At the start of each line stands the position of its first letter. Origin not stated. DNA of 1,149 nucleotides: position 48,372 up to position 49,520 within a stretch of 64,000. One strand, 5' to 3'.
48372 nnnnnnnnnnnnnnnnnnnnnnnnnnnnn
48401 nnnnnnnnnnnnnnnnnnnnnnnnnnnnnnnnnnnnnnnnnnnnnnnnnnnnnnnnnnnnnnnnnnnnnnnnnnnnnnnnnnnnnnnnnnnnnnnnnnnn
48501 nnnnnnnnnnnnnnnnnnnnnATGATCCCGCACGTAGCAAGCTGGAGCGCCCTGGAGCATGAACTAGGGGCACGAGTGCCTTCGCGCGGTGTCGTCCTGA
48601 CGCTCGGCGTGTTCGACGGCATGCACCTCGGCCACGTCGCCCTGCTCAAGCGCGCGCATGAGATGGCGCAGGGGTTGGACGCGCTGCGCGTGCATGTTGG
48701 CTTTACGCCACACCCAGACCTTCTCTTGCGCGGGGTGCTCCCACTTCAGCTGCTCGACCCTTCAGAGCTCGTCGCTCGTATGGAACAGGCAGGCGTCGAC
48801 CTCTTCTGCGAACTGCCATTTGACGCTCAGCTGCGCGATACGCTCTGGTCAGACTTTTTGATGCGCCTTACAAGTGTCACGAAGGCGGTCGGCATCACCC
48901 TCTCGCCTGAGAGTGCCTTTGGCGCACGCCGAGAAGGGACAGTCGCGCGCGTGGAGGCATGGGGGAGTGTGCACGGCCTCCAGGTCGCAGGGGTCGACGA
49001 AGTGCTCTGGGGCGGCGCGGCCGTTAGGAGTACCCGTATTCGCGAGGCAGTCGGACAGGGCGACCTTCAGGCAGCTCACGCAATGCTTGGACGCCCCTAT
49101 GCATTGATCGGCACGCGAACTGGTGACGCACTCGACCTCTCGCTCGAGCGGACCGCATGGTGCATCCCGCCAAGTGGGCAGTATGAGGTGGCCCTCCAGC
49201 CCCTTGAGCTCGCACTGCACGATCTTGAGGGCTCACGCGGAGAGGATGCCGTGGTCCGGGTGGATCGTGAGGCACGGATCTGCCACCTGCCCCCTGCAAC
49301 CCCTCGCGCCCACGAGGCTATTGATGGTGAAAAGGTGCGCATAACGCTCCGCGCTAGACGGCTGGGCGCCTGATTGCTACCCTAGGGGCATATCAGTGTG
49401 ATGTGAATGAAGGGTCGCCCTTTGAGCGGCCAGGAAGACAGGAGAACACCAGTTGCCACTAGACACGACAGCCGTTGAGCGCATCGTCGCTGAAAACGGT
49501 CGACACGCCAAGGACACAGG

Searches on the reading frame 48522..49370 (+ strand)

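Call 38: search_protein_families(library=ncbifam, proteins=[window:48522-49370:+], max_evalue=1e-10)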
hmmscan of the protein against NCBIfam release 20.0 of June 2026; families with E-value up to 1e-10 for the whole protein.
window:48522-49370:+ (283 aa): 7 families
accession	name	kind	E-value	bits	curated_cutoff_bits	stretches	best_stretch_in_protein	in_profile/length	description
NF004160.0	PRK05627.1-3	equivalog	1.4e-31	109.3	295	1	22-198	15-197/325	bifunctional riboflavin kinase/FAD synthetase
NF004159.0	PRK05627.1-2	equivalog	1.8e-29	102.8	306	1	22-197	15-192/326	bifunctional riboflavin kinase/FAD synthetase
NF004162.0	PRK05627.1-5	equivalog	1.2e-24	87.3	241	1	25-198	16-187/304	bifunctional riboflavin kinase/FAD synthetase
NF004163.0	PRK05627.1-6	equivalog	2.9e-24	85.8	315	1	19-198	13-194/313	bifunctional riboflavin kinase/FAD synthetase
TIGR00083.1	ribF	equivalog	4.4e-19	69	184.35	1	25-198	1-174/290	riboflavin biosynthesis protein RibF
NF004158.0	PRK05627.1-1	equivalog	1.3e-16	60.8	396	1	24-197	18-190/304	bifunctional riboflavin kinase/FAD synthetase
NF004161.0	PRK05627.1-4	equivalog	1.5e-14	53.8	461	1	23-198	19-195/324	bifunctional riboflavin kinase/FAD synthetase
